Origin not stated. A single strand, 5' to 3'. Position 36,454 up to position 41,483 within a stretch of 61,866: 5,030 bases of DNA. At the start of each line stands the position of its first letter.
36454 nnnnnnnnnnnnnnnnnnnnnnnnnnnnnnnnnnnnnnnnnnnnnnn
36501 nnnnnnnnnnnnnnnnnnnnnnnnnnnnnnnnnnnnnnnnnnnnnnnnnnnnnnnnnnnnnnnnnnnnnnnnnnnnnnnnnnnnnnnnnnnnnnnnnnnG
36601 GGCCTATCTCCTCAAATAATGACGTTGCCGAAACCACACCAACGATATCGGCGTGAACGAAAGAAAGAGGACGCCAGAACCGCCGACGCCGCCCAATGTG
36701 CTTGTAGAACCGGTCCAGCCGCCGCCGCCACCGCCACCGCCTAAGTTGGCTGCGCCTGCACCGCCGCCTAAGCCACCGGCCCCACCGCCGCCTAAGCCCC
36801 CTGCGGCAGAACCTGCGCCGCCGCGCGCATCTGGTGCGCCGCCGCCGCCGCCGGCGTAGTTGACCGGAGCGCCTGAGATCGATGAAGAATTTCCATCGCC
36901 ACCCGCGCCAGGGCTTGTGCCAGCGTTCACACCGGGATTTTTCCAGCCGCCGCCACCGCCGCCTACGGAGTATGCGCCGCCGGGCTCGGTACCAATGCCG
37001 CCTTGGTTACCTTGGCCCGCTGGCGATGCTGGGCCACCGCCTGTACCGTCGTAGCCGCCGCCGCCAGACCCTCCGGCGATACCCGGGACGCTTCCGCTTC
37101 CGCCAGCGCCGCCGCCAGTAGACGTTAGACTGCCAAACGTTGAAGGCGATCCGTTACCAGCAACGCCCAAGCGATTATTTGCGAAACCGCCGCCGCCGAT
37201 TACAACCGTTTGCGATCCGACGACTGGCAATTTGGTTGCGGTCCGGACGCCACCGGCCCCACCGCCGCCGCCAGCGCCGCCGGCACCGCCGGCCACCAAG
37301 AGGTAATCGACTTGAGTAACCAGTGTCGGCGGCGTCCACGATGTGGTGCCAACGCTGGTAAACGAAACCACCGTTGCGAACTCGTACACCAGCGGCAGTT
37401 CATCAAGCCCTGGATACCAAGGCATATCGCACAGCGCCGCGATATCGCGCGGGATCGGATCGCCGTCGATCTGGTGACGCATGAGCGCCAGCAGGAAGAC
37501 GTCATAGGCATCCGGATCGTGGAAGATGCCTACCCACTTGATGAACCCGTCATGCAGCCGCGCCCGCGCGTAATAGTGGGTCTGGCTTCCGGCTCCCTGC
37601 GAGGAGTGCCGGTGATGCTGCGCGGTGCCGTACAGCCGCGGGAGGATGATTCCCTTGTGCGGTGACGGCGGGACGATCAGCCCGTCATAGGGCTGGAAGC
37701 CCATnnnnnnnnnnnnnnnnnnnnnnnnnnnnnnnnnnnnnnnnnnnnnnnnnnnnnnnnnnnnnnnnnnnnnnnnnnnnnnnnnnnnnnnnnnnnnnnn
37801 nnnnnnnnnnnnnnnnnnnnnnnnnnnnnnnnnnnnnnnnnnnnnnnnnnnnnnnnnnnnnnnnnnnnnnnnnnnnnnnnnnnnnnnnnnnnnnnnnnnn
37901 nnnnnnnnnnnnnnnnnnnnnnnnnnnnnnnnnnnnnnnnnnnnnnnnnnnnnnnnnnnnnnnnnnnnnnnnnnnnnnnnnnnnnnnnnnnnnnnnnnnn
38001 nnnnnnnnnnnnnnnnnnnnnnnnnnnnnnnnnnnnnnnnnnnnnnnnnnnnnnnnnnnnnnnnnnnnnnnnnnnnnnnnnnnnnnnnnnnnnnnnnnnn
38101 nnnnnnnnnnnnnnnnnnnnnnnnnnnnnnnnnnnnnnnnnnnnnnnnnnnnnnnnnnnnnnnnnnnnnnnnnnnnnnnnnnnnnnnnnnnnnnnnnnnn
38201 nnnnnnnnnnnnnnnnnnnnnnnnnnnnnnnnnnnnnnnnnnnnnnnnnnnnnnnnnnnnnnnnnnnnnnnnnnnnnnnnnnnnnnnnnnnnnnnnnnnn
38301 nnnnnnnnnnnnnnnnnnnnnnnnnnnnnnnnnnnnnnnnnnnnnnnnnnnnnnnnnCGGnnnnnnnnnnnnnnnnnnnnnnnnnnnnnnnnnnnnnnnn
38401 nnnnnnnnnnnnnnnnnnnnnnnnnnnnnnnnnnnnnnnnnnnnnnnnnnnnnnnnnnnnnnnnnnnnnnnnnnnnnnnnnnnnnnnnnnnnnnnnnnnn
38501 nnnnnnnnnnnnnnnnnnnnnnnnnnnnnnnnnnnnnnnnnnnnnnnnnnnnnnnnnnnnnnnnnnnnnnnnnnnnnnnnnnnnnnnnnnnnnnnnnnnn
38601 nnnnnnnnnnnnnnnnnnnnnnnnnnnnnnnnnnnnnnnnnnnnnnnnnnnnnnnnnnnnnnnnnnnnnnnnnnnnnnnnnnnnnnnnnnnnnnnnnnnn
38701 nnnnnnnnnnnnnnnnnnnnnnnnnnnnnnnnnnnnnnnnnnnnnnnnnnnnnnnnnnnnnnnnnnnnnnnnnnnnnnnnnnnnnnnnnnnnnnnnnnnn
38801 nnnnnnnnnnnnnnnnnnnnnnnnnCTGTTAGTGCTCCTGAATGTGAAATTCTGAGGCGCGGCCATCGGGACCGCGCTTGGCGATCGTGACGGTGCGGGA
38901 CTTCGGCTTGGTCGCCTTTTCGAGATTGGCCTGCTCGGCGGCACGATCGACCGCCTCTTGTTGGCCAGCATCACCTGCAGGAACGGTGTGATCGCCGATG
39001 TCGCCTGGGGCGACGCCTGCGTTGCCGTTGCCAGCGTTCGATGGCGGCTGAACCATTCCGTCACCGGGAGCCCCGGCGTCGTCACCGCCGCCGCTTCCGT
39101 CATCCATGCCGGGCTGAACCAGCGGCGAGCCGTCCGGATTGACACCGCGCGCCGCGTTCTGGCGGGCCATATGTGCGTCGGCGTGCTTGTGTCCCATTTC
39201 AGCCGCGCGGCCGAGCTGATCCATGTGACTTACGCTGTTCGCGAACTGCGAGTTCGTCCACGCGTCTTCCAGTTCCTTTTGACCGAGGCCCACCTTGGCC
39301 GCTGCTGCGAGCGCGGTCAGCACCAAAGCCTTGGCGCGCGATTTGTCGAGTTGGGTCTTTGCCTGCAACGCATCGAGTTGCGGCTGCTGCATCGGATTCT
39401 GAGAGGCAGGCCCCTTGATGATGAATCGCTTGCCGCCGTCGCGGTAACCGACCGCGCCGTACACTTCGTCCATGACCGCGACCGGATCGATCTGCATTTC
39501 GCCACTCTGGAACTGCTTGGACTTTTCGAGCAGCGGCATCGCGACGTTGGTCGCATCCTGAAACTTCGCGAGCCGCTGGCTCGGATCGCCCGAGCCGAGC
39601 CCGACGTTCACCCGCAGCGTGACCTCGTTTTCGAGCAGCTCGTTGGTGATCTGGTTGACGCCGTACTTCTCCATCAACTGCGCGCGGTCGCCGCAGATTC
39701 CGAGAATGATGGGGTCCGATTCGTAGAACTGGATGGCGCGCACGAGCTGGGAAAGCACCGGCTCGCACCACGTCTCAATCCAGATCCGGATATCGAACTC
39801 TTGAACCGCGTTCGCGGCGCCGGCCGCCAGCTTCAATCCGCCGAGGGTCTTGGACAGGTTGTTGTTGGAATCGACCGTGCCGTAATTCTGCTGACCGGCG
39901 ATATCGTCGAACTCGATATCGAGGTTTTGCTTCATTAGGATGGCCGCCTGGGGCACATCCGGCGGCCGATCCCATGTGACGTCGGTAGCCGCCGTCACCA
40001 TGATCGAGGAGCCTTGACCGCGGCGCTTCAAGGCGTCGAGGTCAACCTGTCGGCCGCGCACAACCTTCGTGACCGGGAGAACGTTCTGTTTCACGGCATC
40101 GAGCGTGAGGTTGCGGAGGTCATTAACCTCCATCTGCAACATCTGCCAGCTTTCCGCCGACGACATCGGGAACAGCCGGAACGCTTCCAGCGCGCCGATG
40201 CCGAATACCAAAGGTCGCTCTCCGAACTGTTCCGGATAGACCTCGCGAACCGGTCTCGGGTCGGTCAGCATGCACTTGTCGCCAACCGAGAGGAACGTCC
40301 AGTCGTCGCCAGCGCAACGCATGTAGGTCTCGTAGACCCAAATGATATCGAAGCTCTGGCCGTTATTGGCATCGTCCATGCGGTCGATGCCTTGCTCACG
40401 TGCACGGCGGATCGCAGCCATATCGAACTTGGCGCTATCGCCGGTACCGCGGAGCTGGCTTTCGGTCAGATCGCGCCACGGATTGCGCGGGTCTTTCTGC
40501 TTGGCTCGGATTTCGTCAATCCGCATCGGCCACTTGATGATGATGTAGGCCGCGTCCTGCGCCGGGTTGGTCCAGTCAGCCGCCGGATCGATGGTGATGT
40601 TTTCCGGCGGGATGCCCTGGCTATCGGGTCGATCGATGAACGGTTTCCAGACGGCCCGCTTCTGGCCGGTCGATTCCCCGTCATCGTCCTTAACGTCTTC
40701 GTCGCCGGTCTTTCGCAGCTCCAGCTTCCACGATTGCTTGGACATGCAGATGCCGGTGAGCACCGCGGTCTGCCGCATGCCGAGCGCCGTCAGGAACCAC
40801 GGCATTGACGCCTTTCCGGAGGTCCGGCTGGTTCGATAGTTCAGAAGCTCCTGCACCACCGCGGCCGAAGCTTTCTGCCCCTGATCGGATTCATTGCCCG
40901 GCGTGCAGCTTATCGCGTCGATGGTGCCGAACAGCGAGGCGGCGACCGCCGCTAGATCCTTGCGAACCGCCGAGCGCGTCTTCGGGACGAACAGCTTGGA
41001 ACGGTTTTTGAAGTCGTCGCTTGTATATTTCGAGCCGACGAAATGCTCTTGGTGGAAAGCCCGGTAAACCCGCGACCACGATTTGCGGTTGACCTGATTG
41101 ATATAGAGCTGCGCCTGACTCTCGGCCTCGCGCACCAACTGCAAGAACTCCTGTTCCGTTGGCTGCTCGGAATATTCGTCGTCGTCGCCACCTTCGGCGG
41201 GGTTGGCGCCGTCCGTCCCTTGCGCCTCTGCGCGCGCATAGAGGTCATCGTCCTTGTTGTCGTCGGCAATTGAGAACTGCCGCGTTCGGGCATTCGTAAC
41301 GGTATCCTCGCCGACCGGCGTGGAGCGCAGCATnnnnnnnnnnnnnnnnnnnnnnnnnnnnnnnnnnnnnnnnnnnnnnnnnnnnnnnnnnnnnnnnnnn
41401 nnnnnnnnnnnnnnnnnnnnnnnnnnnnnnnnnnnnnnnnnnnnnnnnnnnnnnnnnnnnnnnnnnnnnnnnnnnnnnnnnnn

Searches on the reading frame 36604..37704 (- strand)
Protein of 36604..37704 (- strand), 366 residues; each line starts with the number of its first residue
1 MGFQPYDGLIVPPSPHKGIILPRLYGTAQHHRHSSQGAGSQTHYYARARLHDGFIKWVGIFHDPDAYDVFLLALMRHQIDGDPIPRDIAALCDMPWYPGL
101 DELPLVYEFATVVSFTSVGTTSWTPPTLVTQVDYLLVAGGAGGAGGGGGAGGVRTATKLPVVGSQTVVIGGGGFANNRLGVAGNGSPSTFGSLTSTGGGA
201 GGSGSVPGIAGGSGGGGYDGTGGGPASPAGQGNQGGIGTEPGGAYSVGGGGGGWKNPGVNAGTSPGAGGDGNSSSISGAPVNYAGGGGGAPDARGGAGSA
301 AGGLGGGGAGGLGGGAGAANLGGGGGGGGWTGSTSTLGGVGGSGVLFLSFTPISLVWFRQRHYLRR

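Call 17: search_protein_families(library=phrogs, proteins=[window:36604-37704:-], max_evalue=0.001)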
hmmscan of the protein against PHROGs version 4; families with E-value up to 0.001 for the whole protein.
window:36604-37704:- (366 aa): 2 families
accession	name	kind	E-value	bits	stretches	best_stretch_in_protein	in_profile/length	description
phrog_2295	-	unknown function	3.7e-36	126.1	1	112-350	578-846/1183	-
phrog_863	-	tail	5.4e-05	23.3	1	107-289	395-595/690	tail fiber assembly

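Call 18: search_protein_families(library=pfam, proteins=[window:36604-37704:-], max_evalue=0.01)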
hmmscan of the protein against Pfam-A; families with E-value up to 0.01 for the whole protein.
window:36604-37704:- (366 aa): 1 family
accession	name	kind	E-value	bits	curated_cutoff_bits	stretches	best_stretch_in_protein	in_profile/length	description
PF21722.4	Gly_rich_2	-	4.4e-16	60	24.3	1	116-348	1-223/226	Glycine-rich domain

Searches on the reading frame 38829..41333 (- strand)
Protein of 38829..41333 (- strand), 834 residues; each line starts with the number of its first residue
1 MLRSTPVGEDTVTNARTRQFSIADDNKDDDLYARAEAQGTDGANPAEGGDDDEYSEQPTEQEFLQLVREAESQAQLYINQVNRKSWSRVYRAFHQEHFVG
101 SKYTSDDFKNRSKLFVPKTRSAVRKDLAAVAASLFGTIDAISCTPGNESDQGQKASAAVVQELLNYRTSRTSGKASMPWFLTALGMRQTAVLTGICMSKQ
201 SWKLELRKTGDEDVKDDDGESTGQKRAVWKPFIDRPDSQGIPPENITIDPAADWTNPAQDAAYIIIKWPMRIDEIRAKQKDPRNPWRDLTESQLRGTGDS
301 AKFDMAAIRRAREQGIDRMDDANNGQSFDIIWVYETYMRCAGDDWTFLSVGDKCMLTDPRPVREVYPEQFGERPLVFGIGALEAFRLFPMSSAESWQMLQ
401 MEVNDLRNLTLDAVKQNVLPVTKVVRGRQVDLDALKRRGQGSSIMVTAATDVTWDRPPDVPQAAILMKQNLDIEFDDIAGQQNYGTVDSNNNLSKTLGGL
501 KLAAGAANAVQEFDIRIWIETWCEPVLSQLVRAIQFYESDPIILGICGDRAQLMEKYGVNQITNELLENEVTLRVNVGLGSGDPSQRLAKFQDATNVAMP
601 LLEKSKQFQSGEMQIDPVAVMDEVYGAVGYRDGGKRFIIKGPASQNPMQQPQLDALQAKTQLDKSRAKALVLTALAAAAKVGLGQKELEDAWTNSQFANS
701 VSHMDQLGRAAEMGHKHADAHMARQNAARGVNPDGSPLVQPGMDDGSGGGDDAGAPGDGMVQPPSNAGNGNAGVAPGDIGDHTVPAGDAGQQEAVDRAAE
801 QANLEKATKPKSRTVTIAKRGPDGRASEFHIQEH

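Call 9: search_protein_families(library=phrogs, proteins=[window:38829-41333:-], max_evalue=0.001)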
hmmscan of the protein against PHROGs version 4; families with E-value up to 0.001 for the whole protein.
window:38829-41333:- (834 aa): 1 family
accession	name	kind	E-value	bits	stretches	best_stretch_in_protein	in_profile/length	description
phrog_1216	-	head and packaging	7.8e-12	45.5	1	211-727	187-666/714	portal protein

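Call 46: search_dna_similar(query=window:38829-41333:-, collection=phages, mode=protein, max_rows=25, max_evalue=0.001)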
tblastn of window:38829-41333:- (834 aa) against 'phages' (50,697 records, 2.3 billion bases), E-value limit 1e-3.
Records with a match: 32; places in all: 32; records where one place covers at least 80% of the query: 0.
Best place of each record, by identity: <60% 32.
By first word of the organism name: Vibrio 28; Escherichia 4.
By host as written in the record: - 21; Vibrio crassostreae 6; Escherichia coli 4; Vibrio tasmaniensis 1.
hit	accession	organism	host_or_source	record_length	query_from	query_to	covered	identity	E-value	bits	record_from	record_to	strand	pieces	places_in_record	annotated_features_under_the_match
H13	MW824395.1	Vibrio phage 431E45.1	Vibrio crassostreae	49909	53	661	73%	29.8%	5e-67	249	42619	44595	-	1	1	hypothetical protein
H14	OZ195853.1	Vibrio phage D279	Seawater and oysters mix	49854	53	661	73%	29.8%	8e-67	249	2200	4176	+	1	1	hypothetical protein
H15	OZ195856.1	Vibrio phage D273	Seawater and oysters mix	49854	53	661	73%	29.8%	8e-67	249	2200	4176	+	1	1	hypothetical protein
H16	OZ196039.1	Vibrio phage D277 g1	Seawater and oysters mix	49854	53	661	73%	29.8%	8e-67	249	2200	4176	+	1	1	hypothetical protein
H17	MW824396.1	Vibrio phage 431E46.1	Vibrio crassostreae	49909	53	661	73%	29.8%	8e-67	249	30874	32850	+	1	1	hypothetical protein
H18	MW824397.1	Vibrio phage 431E48.2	Vibrio crassostreae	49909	53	661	73%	29.8%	8e-67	249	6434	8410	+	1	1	hypothetical protein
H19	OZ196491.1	Vibrio phage D217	Seawater and oysters mix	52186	53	661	73%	29.8%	8e-67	249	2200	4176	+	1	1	hypothetical protein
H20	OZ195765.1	Vibrio phage D65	Seawater and oysters mix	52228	53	661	73%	29.8%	8e-67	249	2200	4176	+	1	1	hypothetical protein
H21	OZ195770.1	Vibrio phage D59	Seawater and oysters mix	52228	53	661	73%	29.8%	8e-67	249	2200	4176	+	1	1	hypothetical protein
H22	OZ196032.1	Vibrio phage D173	Seawater and oysters mix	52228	53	661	73%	29.8%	8e-67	249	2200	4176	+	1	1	hypothetical protein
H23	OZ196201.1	Vibrio phage D68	Seawater and oysters mix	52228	53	661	73%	29.8%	8e-67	249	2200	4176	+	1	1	hypothetical protein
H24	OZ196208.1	Vibrio phage D57 g1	Seawater and oysters mix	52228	53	661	73%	29.8%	8e-67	249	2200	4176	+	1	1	hypothetical protein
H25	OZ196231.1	Vibrio phage D195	Seawater and oysters mix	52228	53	661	73%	29.8%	8e-67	249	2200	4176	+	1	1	hypothetical protein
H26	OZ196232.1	Vibrio phage D198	Seawater and oysters mix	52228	53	661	73%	29.8%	8e-67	249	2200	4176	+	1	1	hypothetical protein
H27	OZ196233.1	Vibrio phage D193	Seawater and oysters mix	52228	53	661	73%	29.8%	8e-67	249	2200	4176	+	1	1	hypothetical protein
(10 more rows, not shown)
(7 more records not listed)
